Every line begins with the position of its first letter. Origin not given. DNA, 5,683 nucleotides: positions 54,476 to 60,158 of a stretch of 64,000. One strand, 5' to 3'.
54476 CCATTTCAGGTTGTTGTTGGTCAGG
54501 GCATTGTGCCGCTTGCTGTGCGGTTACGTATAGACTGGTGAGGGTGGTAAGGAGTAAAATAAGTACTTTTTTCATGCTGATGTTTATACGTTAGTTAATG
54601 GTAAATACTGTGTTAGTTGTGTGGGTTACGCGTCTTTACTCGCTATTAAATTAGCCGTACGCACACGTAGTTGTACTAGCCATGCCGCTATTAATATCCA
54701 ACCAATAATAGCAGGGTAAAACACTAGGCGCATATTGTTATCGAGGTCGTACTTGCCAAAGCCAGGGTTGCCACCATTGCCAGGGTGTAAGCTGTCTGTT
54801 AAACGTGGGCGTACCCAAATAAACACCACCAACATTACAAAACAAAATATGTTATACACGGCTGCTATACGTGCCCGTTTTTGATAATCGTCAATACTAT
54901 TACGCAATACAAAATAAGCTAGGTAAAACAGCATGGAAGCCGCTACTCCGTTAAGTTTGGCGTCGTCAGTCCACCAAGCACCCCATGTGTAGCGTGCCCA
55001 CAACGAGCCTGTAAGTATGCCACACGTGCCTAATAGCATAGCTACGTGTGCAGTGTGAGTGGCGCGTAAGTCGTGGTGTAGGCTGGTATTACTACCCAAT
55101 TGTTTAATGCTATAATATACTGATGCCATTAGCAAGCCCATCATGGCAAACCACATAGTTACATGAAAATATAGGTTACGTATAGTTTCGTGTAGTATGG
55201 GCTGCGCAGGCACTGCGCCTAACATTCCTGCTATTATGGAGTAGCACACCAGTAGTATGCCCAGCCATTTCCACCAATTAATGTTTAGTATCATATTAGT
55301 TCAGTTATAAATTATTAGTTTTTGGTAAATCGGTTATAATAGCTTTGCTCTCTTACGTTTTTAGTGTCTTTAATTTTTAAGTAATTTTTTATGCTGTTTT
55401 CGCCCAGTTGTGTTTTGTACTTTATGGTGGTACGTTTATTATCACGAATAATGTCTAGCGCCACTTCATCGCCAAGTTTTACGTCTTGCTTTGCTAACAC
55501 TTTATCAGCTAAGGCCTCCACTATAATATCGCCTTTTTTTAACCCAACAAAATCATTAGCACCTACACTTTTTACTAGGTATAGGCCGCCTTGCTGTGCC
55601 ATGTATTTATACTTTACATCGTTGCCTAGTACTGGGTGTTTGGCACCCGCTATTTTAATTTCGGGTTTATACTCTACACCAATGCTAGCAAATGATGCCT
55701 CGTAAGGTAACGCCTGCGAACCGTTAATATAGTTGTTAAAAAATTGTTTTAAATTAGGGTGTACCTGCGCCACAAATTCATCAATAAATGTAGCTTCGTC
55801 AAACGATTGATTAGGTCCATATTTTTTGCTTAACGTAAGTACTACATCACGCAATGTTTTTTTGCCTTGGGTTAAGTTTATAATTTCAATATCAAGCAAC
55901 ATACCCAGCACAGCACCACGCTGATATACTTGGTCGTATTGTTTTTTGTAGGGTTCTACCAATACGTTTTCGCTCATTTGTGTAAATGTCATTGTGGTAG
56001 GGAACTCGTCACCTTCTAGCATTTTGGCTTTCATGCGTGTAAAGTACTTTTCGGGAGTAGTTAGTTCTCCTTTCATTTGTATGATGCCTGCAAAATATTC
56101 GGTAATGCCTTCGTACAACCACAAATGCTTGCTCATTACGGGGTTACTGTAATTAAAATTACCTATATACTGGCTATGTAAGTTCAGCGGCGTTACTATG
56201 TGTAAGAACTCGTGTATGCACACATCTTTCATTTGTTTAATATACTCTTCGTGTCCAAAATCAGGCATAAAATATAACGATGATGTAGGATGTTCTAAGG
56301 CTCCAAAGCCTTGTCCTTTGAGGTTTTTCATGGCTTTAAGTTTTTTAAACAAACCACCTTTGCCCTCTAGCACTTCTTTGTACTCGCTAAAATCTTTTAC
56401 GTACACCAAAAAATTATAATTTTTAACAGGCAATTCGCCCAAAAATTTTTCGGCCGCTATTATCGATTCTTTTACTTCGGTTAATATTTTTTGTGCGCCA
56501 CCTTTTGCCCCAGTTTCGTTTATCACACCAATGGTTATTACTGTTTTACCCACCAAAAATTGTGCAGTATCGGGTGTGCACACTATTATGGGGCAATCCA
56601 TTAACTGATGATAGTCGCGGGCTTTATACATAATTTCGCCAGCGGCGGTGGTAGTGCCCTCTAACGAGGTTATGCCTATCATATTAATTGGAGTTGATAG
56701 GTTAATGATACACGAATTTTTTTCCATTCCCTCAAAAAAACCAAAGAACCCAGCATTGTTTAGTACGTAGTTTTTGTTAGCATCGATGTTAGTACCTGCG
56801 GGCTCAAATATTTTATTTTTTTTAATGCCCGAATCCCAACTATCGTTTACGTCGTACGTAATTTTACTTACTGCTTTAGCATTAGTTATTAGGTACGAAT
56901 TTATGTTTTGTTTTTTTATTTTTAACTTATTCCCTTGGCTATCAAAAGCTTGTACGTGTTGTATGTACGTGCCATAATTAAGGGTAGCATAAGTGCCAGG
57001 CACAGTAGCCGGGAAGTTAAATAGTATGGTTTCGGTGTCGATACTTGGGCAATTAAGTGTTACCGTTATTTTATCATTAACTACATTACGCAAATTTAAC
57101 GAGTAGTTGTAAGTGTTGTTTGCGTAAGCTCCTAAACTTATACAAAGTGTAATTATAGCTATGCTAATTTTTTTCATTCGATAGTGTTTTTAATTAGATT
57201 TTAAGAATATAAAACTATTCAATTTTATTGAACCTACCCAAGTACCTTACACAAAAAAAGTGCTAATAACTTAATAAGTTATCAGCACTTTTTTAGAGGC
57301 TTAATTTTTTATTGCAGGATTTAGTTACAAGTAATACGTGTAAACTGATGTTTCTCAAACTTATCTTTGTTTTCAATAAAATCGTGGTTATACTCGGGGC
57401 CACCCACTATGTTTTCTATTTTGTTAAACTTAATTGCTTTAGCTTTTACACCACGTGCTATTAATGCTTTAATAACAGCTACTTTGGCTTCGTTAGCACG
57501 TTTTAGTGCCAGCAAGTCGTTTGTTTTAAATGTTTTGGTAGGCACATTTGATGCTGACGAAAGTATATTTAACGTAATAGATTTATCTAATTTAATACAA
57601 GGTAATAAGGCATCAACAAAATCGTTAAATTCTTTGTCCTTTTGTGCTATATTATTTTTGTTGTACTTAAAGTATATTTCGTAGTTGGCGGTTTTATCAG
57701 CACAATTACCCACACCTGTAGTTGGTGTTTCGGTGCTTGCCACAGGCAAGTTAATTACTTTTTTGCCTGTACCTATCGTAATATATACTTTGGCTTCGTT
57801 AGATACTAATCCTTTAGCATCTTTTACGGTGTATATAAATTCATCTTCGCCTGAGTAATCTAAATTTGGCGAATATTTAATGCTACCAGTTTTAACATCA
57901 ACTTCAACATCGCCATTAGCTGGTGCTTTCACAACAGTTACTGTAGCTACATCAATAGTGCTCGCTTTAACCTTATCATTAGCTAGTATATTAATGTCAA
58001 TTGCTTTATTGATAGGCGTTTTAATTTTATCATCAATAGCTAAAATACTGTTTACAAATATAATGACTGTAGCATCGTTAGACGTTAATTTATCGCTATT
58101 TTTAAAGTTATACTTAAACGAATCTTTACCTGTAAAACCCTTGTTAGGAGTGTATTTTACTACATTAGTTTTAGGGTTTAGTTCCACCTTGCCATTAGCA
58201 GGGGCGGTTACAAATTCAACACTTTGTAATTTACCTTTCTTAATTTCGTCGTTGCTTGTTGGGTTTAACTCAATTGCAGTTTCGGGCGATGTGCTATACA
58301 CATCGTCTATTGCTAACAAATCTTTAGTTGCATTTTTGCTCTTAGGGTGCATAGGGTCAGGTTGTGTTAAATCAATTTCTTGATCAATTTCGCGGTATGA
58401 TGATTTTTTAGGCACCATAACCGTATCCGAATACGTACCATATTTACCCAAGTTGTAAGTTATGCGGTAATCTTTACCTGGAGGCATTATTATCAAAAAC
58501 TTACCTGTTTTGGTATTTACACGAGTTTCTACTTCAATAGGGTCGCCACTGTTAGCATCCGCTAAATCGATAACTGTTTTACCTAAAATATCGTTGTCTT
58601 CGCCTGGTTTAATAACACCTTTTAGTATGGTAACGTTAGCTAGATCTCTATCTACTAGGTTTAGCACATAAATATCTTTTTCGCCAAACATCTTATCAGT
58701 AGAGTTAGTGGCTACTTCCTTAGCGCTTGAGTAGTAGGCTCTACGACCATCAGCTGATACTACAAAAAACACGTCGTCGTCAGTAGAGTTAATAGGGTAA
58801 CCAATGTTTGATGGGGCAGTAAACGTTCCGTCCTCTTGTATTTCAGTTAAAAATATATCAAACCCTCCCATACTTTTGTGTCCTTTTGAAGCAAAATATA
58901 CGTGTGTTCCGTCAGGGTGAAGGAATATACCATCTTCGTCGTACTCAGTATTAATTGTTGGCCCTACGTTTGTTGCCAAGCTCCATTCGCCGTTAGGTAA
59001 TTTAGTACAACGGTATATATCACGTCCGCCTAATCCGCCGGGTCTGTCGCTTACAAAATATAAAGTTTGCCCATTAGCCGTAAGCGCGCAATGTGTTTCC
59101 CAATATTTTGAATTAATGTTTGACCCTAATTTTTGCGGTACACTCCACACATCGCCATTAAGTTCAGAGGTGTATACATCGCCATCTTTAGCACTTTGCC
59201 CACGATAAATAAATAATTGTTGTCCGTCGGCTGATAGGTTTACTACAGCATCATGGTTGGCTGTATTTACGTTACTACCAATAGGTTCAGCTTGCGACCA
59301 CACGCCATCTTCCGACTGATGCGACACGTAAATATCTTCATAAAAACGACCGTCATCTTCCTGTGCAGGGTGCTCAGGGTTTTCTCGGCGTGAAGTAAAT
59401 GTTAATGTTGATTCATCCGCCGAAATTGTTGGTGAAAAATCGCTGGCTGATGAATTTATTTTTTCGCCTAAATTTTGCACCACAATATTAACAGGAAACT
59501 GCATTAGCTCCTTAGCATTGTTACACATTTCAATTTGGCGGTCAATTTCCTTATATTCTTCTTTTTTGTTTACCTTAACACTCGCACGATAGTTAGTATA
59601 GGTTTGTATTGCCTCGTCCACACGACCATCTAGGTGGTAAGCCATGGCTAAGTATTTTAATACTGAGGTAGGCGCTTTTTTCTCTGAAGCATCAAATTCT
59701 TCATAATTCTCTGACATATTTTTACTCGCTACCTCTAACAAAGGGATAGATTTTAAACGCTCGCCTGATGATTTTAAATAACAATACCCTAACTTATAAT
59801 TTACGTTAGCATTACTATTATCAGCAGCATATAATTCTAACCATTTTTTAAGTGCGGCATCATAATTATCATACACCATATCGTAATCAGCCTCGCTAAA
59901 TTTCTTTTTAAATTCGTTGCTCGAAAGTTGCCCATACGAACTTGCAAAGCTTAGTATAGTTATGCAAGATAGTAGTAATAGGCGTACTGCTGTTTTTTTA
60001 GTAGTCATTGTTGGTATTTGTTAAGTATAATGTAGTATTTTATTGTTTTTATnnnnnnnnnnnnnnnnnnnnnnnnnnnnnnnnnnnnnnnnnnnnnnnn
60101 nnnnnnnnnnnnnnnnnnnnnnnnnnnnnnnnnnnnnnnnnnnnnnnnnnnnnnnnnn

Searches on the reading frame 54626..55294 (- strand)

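Call 28: search_protein_families(library=pfam, proteins=[window:54626-55294:-], max_evalue=0.01)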
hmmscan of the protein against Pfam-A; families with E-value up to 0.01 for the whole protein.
window:54626-55294:- (222 aa): 1 family
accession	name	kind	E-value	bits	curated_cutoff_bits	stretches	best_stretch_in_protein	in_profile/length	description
PF01578.25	Cytochrom_C_asm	-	1.8e-14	54.3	29.9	1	25-156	58-198/212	Cytochrome C assembly protein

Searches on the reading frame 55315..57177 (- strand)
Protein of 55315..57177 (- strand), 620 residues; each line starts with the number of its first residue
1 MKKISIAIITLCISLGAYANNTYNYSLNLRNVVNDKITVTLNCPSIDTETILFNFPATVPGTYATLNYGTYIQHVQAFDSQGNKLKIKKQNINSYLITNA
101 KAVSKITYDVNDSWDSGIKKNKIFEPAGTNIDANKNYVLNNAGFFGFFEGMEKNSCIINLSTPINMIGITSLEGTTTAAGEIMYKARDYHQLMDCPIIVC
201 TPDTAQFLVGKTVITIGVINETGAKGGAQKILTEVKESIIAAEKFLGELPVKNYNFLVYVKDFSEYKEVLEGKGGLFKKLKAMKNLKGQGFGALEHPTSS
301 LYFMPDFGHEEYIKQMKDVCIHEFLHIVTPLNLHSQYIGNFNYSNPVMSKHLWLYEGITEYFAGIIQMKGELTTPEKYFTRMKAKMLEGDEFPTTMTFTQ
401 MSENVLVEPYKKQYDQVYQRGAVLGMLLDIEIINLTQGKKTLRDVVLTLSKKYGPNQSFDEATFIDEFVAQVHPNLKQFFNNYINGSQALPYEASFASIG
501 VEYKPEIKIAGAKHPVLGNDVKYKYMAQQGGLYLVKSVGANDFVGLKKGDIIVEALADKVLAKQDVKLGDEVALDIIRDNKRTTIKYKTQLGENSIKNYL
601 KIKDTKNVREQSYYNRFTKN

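Call 88: search_protein_families(library=pfam, proteins=[window:55315-57177:-], max_evalue=0.001)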
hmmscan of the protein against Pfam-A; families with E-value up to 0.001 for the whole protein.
window:55315-57177:- (620 aa): 2 families
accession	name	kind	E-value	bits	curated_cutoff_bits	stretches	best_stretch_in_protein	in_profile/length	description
PF17899.6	Peptidase_M61_N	-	4.7e-33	115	23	1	24-199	1-166/168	Peptidase M61 N-terminal domain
PF05299.18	Peptidase_M61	-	1e-12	48.9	22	1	318-422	4-116/118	M61 glycyl aminopeptidase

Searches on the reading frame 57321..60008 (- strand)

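Call 88: search_protein_families(library=pfam, proteins=[window:57321-60008:-], max_evalue=0.001)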
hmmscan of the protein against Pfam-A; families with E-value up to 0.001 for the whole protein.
window:57321-60008:- (895 aa): 4 families
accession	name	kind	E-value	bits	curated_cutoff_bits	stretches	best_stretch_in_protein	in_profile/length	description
PF07676.18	PD40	-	1.1e-23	83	20.9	3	295-333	2-38/38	WD40-like Beta Propeller Repeat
PF17963.7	Big_9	-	3.5e-23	82.7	23.6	2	657-744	6-89/89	Bacterial Ig domain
PF17892.7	Cadherin_5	-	1.5e-09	38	26.5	1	685-740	38-94/98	Cadherin-like domain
PF19076.6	CshA_repeat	-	3.3e-05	24.9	27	0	578-629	31-80/103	Surface adhesin CshA repetitive domain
